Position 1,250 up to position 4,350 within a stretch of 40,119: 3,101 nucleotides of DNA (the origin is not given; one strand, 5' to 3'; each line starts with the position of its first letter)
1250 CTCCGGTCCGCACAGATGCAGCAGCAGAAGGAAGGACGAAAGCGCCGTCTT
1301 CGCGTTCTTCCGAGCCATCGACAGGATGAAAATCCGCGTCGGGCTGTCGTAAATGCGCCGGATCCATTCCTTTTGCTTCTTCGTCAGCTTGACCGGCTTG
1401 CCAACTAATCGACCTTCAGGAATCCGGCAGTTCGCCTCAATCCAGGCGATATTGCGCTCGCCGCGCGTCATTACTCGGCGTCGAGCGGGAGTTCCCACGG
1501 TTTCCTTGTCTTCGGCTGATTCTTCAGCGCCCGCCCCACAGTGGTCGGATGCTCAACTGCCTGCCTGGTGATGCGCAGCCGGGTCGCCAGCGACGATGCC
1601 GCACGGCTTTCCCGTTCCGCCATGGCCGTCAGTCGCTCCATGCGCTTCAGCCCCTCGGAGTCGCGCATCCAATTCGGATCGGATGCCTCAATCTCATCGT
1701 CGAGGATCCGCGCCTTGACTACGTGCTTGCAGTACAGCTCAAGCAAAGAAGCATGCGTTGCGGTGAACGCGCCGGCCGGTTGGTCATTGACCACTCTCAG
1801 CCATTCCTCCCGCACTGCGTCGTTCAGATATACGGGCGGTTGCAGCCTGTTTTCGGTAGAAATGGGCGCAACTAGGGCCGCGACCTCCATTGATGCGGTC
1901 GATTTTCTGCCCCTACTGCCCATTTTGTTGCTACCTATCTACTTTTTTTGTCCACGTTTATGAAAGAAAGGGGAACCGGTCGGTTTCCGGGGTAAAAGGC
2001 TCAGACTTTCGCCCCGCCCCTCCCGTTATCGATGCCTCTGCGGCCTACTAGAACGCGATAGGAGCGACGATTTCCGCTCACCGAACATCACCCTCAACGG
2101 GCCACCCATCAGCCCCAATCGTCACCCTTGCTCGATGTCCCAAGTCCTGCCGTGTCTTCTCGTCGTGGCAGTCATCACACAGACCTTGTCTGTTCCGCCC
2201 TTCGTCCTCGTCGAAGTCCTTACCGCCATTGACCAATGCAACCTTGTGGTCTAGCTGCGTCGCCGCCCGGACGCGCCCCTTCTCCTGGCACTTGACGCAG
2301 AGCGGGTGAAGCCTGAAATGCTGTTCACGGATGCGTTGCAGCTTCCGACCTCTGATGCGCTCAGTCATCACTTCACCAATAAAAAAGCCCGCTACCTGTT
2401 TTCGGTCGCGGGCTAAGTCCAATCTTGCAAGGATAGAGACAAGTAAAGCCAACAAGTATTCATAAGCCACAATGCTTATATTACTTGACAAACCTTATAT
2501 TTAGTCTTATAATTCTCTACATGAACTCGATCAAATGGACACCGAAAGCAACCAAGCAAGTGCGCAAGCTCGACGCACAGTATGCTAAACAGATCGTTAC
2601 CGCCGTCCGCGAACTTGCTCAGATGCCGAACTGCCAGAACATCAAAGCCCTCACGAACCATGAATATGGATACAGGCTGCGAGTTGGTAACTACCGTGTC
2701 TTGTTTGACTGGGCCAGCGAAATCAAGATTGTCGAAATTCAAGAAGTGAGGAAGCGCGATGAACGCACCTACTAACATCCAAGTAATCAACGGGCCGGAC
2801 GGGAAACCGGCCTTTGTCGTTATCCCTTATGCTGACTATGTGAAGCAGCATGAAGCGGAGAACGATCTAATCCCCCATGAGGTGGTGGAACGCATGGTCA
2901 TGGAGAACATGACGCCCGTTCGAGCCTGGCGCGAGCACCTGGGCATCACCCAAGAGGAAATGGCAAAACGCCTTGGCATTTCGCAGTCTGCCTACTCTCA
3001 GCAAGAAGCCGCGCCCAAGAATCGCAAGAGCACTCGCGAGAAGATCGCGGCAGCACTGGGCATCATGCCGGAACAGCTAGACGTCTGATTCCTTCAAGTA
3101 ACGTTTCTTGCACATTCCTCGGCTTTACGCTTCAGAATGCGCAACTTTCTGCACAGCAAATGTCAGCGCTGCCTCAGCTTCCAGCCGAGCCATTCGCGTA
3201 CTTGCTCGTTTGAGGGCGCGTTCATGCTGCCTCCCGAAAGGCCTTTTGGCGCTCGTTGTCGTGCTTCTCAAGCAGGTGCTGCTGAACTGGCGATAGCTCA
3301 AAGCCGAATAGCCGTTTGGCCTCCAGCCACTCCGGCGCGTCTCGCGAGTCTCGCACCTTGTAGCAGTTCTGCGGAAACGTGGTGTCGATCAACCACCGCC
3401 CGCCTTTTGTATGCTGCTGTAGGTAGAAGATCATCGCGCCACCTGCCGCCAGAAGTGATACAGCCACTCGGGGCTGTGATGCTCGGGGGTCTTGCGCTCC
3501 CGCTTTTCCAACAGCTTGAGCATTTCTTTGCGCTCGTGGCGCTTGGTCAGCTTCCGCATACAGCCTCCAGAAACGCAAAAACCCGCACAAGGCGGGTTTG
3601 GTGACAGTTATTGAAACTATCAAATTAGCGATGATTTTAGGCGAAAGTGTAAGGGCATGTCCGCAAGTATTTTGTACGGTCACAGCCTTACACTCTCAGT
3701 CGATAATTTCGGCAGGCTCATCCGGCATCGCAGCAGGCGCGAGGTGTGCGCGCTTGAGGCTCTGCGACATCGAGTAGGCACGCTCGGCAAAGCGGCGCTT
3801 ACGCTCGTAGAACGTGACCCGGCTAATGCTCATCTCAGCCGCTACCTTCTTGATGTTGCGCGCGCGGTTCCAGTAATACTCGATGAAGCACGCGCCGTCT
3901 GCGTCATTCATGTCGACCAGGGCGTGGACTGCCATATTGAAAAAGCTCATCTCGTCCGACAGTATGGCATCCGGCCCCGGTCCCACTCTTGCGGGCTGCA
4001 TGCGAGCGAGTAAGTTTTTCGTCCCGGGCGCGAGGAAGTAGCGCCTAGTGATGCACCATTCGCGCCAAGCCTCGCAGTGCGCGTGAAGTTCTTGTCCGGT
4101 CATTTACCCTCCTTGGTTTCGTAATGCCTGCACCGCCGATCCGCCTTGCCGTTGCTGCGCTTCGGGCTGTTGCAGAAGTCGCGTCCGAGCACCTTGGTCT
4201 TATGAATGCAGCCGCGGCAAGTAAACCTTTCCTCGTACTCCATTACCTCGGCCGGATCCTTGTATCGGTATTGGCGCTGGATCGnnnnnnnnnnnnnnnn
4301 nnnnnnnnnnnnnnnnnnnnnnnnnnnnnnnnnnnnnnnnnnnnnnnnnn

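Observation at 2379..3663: HigBA-like toxin-antitoxin cassette with a perfect consensus promoter and leaderless toxin, inserted antisense into the late operon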

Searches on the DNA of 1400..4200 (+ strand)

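Call 7: search_dna_similar(query=window:1400-4200:+, collection=phages, mode=near, max_rows=30)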
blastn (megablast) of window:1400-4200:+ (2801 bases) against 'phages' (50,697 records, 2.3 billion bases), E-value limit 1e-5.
No match.
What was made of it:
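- Tried and rejected: Window 1400-4200 gave no match (call 7).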

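Call 8: search_dna_similar(query=window:1400-4200:+, collection=phages, mode=distant, max_rows=30)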
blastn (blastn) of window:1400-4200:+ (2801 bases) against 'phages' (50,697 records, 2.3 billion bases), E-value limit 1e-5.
Records with a match: 3; places in all: 3; records where one place covers at least 80% of the query: 0.
Best place of each record, by identity: 60-80% 3.
By first word of the organism name: Burkholderia 2; Pseudomonas 1.
By host as written in the record: Burkholderia cenocepacia 7780 2; Pseudomonas aeruginosa LESB58 1.
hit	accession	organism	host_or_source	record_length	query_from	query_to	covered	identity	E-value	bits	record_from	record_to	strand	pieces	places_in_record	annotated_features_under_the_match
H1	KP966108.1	Burkholderia phage AP3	Burkholderia cenocepacia 7780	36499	1085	1689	22%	72.1%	8e-77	295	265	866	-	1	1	putative DNA-binding protein | putative cytotoxic translational repressor of toxin-antitoxin ... | promoter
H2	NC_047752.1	Burkholderia phage AP3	Burkholderia cenocepacia 7780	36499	1085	1689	22%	72.1%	8e-77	295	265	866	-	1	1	transcriptional regulator | RelE-like toxin | promoter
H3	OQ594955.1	Pseudomonas phage vB_Pae_LESphi2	Pseudomonas aeruginosa LESB58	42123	1218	1689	17%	68.6%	4e-43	183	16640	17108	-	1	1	transcriptional regulator | RelE-like toxin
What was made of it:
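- Closest known: The same cassette in Burkholderia phage AP3. Same: 72% and 69% DNA identity over exactly promoter, toxin and antitoxin (call 8).
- Tried and rejected: Only the 'distant' mode found AP3 and LESphi2 (call 8).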

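Call 10: get_annotated_region(hit=H1, flank=3000)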
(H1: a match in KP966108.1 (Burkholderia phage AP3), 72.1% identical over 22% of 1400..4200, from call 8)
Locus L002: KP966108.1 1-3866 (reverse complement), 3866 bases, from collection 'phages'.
description: Burkholderia phage vB_BceM_AP3, complete genome.
organism: Burkholderia phage AP3 (NCBI taxid 1636201)
taxonomy: Viruses; Duplodnaviria; Heunggongvirae; Uroviricota; Caudoviricetes; Peduoviridae; Aptresvirus; Aptresvirus AP3
host: Burkholderia cenocepacia 7780; source: -; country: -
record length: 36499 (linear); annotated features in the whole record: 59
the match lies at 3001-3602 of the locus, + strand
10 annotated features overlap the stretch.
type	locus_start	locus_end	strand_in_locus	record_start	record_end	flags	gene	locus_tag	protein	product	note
CDS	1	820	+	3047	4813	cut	-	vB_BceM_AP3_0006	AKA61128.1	putative terminase ATPase subunit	similar to phage terminase ATPase subunit (P), found in Burkholderia phage KJ006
CDS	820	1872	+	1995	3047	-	-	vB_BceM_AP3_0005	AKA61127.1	putative portal vertex protein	similar to portal vertex protein found in Burkholderia cenocepacia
CDS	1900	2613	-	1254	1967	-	-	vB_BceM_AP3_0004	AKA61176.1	hypothetical protein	similar to hypothetical protein LA03_23935 found in Burkholderia gladioli, with DUF159 (Uncharacterised ACR, COG2135) ...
CDS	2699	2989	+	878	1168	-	-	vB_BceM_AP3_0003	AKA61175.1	hypothetical protein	similar to hypothetical protein found in Burkholderia cenocepacia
regulatory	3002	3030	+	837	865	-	-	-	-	promoter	-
CDS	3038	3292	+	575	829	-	-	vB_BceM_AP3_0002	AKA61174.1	putative cytotoxic translational repressor of toxin-antitoxin stability system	similar to cytotoxic translational repressor of toxin-antitoxin stability system found in Burkholderia gladioli, with ...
CDS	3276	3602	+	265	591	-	-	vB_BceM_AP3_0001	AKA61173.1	putative DNA-binding protein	similar to DNA-binding protein found in Burkholderia gladioli, with HTH_31 (Helix-turn-helix) domain architecture match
regulatory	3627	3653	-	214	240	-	-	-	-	terminator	-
regulatory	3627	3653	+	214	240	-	-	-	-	terminator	-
misc_feature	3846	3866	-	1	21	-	-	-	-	-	cosL; left cohesive end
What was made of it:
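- Closest known: The same cassette in Burkholderia phage AP3. Same: AP3 has an annotated promoter ending 7 nt before the ATG (call 10).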

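Call 11: get_annotated_region(hit=H3, flank=3000)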
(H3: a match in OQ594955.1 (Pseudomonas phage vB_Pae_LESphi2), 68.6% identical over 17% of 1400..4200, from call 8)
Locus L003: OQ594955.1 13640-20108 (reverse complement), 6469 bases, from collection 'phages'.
description: Pseudomonas phage vB_Pae_LESphi2, complete genome.
organism: Pseudomonas phage vB_Pae_LESphi2 (NCBI taxid 3038225)
taxonomy: Viruses; Duplodnaviria; Heunggongvirae; Uroviricota; Caudoviricetes
host: Pseudomonas aeruginosa LESB58; source: CF lung; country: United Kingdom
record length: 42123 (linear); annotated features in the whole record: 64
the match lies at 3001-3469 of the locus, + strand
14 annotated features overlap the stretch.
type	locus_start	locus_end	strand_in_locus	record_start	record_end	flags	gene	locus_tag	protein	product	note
CDS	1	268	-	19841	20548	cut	-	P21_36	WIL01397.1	terminase small subunit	-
CDS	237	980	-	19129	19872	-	-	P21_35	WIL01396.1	minor tail protein Z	-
CDS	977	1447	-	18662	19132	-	-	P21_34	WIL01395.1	Rz-like spanin, inner membrane subunit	-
CDS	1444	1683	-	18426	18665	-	-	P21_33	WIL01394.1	hypothetical protein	-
CDS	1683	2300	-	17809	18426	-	-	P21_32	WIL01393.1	endolysin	-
CDS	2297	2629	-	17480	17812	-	-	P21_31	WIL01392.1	holin/anti-holin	-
tRNA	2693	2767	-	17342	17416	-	-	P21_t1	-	tRNA-Met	-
CDS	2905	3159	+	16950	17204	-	-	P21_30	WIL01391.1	RelE-like toxin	-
CDS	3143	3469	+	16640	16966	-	-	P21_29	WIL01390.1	transcriptional regulator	-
CDS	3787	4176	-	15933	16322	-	-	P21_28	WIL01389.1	antitermination protein Q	-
CDS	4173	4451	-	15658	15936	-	-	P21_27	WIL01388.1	hypothetical protein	-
CDS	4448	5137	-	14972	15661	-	-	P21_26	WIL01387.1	serine/threonine protein phosphatase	-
CDS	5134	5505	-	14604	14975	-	-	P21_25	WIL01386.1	hypothetical protein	-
CDS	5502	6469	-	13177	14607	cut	-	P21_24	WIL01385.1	DnaB-like replicative helicase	-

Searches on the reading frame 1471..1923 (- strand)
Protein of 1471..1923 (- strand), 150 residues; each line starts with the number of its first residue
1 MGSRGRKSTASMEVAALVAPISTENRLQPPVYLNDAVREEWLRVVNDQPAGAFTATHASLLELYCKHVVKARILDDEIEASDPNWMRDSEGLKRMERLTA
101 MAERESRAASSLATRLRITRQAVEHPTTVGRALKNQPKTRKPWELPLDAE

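Call 3: search_protein_families(library=pfam, proteins=[window:1471-1923:-], max_evalue=0.1)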
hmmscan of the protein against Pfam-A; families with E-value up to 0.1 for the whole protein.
window:1471-1923:- (150 aa): 1 family
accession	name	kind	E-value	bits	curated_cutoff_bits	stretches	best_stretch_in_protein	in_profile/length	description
PF05119.17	Terminase_4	-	0.0065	17.3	24.7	1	38-119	2-84/98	Phage terminase, small subunit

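Call 22: search_protein_families(library=phrogs, proteins=[window:1471-1923:-], max_evalue=0.01)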
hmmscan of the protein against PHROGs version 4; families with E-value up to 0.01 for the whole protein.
window:1471-1923:- (150 aa): 2 families
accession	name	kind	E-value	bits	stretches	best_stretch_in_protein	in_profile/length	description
phrog_12559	-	head and packaging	1e-47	162.7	1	1-145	1-139/140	terminase small subunit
phrog_83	-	head and packaging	2.6e-05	24.8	1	23-102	78-158/246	terminase small subunit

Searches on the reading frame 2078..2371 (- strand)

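Call 3: search_protein_families(library=pfam, proteins=[window:2078-2371:-], max_evalue=0.1)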
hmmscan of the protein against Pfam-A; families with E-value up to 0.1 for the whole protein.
window:2078-2371:- (97 aa): 2 families
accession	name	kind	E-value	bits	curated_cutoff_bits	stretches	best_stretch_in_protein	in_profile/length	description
PF01844.29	HNH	-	2.1e-06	28.2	21.4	1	25-74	1-46/47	HNH endonuclease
PF14522.11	Cytochrome_C7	-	0.054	13.8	24.8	0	25-76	16-55/67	Cytochrome c7 and related cytochrome c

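Call 22: search_protein_families(library=phrogs, proteins=[window:2078-2371:-], max_evalue=0.01)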
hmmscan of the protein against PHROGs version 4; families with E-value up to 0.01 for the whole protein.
window:2078-2371:- (97 aa): 13 families
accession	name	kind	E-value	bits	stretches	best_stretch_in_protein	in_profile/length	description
phrog_2323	-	DNA, RNA and nucleotide metabolism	1.7e-18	67.6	1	3-93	16-104/113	HNH endonuclease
phrog_589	-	DNA, RNA and nucleotide metabolism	6.1e-18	66.2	1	4-76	72-142/179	HNH endonuclease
phrog_144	-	DNA, RNA and nucleotide metabolism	9.6e-14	52.4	1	4-81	65-141/175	HNH endonuclease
phrog_5956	-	DNA, RNA and nucleotide metabolism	9.8e-12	45.7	1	11-92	48-127/138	HNH endonuclease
phrog_333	-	DNA, RNA and nucleotide metabolism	1.3e-10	42.6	1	9-82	19-88/138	HNH endonuclease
phrog_11604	-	DNA, RNA and nucleotide metabolism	5.2e-06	27.1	1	15-78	68-134/160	HNH endonuclease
phrog_6050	-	DNA, RNA and nucleotide metabolism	5.9e-06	26.3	1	22-76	311-361/402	HNH endonuclease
phrog_119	-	DNA, RNA and nucleotide metabolism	6.7e-06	26.2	1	10-76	190-258/443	HNH endonuclease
phrog_7785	-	DNA, RNA and nucleotide metabolism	7.1e-06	27.1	1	20-82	68-121/147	HNH endonuclease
phrog_2214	-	DNA, RNA and nucleotide metabolism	0.0026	17.9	1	14-77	187-241/429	HNH endonuclease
phrog_4581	-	head and packaging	0.0051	17.2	1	12-80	54-116/395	terminase small subunit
phrog_338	-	DNA, RNA and nucleotide metabolism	0.0064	16.9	1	2-78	185-265/340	HNH endonuclease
phrog_30443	-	DNA, RNA and nucleotide metabolism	0.0065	17.8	1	26-74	62-106/121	HNH endonuclease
